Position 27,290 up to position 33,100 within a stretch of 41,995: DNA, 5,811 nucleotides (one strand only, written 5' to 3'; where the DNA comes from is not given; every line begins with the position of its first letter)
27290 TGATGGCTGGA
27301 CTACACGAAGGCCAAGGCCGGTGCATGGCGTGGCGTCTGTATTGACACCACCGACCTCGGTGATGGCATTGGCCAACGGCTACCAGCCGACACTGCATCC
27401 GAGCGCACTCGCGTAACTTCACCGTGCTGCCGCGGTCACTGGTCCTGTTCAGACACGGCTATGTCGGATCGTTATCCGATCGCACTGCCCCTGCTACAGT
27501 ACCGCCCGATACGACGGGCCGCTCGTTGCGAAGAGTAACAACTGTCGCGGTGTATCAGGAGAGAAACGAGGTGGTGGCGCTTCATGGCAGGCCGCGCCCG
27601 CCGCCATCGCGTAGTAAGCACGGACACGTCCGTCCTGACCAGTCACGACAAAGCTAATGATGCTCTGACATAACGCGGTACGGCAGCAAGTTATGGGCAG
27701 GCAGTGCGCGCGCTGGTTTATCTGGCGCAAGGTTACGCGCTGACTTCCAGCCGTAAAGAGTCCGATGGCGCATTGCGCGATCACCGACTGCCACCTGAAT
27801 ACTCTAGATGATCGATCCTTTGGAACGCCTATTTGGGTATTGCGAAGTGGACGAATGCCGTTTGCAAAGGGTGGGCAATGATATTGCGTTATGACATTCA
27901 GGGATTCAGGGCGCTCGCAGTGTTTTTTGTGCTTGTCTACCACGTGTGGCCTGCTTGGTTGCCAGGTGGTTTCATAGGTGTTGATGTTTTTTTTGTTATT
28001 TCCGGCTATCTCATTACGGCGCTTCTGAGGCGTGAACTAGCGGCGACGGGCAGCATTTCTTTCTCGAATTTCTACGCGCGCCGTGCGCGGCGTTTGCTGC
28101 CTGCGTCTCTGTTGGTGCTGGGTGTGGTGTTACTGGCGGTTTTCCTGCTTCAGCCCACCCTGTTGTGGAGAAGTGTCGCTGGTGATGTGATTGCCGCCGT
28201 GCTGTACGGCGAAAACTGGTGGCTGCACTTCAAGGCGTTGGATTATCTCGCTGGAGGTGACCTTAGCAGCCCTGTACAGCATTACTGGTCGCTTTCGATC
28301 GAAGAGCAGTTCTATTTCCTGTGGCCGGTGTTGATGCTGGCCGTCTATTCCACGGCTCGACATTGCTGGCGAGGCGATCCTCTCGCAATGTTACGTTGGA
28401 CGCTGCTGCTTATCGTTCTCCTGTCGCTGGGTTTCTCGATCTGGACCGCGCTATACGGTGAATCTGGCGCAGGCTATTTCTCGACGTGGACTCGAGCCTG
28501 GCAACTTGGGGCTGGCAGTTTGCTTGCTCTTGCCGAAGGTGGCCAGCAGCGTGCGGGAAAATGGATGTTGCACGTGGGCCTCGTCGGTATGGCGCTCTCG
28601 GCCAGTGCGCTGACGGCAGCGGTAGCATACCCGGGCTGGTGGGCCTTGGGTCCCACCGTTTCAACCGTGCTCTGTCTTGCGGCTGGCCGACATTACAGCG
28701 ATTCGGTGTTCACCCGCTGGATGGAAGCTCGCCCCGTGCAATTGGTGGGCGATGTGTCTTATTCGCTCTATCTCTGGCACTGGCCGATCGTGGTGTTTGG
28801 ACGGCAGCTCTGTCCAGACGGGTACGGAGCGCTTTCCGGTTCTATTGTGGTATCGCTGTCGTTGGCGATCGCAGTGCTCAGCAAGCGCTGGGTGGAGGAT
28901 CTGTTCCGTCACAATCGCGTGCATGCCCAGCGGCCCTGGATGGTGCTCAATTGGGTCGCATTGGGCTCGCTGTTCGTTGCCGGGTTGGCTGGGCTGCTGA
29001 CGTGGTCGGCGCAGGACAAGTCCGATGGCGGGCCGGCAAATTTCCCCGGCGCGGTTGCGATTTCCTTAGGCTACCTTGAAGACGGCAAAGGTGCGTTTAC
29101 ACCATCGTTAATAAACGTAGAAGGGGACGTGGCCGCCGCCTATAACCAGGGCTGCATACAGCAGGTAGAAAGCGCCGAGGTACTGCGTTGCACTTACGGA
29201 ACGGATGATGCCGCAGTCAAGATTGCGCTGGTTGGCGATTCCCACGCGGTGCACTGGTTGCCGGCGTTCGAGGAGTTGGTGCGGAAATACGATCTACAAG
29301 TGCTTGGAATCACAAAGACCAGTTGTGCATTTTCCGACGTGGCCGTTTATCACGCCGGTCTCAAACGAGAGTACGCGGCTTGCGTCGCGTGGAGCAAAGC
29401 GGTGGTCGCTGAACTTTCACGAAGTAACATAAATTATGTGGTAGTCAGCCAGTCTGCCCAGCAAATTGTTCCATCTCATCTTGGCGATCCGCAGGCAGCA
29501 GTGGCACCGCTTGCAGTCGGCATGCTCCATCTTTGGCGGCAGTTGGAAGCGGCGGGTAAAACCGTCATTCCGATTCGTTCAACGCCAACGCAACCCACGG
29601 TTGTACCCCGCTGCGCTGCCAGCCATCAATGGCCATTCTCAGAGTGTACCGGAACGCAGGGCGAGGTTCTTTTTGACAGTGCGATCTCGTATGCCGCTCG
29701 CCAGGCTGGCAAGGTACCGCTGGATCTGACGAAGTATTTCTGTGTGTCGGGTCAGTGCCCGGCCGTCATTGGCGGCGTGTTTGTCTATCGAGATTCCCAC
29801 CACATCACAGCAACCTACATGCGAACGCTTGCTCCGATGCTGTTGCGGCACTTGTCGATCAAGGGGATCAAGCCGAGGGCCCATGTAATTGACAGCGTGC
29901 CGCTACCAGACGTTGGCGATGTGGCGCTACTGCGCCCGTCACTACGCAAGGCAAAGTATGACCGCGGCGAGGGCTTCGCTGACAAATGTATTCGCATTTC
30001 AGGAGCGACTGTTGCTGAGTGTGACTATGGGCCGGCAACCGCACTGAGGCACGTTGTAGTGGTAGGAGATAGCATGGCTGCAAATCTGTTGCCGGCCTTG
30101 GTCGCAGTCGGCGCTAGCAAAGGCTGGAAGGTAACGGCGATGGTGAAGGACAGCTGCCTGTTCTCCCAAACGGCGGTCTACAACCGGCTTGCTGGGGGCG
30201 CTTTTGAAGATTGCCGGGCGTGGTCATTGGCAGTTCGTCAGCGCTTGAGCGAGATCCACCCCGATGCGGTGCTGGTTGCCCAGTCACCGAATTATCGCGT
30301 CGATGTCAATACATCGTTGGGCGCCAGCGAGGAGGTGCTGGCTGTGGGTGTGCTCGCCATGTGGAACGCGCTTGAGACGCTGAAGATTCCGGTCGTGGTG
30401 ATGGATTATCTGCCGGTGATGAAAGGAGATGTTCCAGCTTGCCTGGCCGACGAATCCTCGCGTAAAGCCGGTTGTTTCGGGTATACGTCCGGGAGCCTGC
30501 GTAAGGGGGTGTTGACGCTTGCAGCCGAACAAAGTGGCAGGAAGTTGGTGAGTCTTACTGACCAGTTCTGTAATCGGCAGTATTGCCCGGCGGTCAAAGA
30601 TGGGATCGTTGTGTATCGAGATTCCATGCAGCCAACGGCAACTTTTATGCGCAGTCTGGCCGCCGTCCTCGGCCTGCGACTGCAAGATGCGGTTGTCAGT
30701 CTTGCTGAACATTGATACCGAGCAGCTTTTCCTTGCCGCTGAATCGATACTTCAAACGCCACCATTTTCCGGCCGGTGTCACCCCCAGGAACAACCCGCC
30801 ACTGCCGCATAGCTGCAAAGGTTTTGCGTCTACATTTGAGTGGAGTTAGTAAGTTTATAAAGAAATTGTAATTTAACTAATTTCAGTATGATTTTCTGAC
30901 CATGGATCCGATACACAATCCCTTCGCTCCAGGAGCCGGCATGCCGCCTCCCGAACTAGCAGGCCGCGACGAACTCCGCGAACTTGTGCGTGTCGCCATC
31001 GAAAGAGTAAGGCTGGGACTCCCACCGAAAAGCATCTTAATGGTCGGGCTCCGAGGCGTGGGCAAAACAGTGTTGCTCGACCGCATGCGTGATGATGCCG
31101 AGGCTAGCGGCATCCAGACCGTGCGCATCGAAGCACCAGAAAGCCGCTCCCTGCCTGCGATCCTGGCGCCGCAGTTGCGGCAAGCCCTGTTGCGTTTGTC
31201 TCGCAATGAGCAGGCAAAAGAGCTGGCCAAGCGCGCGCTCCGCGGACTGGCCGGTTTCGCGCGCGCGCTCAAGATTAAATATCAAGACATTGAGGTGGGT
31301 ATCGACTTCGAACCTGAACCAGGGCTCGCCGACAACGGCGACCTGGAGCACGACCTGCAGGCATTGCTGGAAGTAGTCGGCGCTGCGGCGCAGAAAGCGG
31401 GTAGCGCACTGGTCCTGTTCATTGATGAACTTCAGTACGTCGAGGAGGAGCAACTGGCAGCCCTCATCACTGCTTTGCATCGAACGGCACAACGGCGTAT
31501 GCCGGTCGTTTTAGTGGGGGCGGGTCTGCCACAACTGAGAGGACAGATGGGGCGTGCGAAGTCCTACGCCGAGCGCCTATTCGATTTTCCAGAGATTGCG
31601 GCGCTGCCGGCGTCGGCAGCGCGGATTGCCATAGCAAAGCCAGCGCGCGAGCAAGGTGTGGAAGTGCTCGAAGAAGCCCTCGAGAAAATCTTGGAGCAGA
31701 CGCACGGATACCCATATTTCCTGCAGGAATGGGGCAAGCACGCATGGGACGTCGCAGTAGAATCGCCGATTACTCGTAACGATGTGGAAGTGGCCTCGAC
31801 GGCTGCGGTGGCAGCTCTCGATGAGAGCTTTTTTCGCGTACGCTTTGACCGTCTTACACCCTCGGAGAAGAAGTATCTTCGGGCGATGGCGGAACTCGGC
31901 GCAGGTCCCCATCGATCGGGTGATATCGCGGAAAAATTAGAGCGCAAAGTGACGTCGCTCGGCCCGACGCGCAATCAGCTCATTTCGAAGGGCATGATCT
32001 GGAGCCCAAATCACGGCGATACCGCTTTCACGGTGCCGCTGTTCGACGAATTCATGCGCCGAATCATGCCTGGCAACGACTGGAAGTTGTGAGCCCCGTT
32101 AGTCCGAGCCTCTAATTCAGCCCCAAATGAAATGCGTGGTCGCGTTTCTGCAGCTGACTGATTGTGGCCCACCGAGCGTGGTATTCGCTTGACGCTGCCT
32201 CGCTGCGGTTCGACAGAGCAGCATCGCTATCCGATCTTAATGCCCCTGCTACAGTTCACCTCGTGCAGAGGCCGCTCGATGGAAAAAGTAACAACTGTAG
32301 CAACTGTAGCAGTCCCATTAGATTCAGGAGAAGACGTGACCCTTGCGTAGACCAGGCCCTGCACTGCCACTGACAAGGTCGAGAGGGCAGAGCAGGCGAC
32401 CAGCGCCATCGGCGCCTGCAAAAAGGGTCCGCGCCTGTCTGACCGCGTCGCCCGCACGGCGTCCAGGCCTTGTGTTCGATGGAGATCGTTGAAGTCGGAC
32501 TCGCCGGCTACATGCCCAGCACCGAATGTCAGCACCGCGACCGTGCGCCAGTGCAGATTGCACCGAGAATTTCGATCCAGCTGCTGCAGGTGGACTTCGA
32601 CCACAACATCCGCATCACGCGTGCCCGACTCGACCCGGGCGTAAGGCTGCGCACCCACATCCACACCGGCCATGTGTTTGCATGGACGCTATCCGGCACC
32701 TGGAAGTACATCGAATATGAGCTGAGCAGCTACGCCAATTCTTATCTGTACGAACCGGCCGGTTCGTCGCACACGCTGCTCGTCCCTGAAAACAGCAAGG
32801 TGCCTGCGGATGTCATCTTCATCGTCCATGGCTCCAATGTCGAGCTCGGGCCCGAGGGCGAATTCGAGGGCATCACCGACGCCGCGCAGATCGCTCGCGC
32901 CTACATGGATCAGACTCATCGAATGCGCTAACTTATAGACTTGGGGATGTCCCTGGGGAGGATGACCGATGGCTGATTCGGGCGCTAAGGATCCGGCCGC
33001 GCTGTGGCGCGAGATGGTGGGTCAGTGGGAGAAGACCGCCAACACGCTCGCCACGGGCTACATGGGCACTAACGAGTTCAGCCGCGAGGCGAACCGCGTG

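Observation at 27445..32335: A ~4.7-kb lower-GC two-gene cassette bracketed by ~100-bp imperfect direct repeats built from five colinear identical blocks with conserved hairpin potential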

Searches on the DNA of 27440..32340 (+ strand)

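Call 65: search_dna_similar(query=window:27440-32340:+, collection=phages, mode=distant, max_evalue=0.001, max_rows=10)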
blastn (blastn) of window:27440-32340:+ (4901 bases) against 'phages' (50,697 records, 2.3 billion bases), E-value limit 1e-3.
Records with a match: 4; places in all: 4; records where one place covers at least 80% of the query: 0.
Best place of each record, by identity: 80-90% 4.
By first word of the organism name: Gordonia 2; Arthrobacter 2.
By host as written in the record: Gordonia terrae 3612 2; Arthrobacter globiformis NRRL B-2979 SEA 2.
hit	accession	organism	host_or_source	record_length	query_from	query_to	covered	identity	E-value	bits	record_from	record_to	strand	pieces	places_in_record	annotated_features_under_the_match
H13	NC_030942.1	Gordonia phage BritBrat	Gordonia terrae 3612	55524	838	899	1%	83.9%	4e-8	68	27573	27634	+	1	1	30: O-antigen acetylase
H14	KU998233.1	Gordonia phage BritBrat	Gordonia terrae 3612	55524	838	899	1%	83.9%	4e-8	68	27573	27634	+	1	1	30: O-acetyltransferase domain protein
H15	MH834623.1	Arthrobacter phage Peas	Arthrobacter globiformis NRRL B-2979 SEA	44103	838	889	1%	82.7%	8e-4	55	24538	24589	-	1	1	30: thioesterase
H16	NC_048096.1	Arthrobacter phage Peas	Arthrobacter globiformis NRRL B-2979 SEA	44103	838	889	1%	82.7%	8e-4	55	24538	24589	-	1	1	30: O-antigen acetylase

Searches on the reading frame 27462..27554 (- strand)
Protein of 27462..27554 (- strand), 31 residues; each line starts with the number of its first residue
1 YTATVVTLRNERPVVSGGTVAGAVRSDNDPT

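Call 90: search_protein_families(library=phrogs, proteins=[window:27462-27554:-], max_evalue=10)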
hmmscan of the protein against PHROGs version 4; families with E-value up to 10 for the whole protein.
seq(31 aa): 1 family
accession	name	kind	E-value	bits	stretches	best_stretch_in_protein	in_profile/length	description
phrog_3286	-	unknown function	0.1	13.8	1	13-30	25-42/64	-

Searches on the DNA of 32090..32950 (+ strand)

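Call 16: search_rna_families(source=window, start=32090, end=32950, threshold=evalue, max_evalue=10)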
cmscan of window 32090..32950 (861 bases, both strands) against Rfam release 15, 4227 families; matches with E-value up to 10: 3.
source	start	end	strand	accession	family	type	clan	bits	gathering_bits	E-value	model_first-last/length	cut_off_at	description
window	32343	32408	-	RF00939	mir-504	Gene; miRNA;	-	16.3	57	3.1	1-78/78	no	mir-504 microRNA precursor family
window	32116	32172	+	RF03093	queA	Gene; sRNA;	-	13.7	52.6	9.8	1-59/59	no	queA RNA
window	32820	32880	-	RF01142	sR19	Gene; snRNA; snoRNA; CD-box;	-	11.4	45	5.9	1-63/63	no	Small nucleolar RNA sR19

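Call 50: search_dna_similar(query=window:32215-32340:+, collection=plasmids, mode=distant, max_evalue=1, max_rows=15)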
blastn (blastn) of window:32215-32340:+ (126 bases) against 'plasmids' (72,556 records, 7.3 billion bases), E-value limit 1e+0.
No match.

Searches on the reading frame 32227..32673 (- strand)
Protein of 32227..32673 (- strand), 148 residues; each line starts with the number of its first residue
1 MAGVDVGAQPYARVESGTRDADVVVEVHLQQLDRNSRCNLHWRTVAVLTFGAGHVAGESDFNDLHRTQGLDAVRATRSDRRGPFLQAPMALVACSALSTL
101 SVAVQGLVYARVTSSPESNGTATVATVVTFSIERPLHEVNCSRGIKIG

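Call 10: search_protein_families(library=pfam, proteins=[window:32227-32673:-], max_evalue=0.01)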
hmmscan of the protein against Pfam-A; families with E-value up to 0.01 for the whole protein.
window:32227-32673:- (148 aa): 0 families

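Call 85: search_protein_families(library=pfam, proteins=[window:32227-32673:-], max_evalue=1)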
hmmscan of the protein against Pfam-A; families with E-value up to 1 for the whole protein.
window:32227-32673:- (148 aa): 1 family
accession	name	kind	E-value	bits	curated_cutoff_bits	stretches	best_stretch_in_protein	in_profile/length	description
PF13148.11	DUF3987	-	0.034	13.8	27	1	86-114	1-29/364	Protein of unknown function (DUF3987)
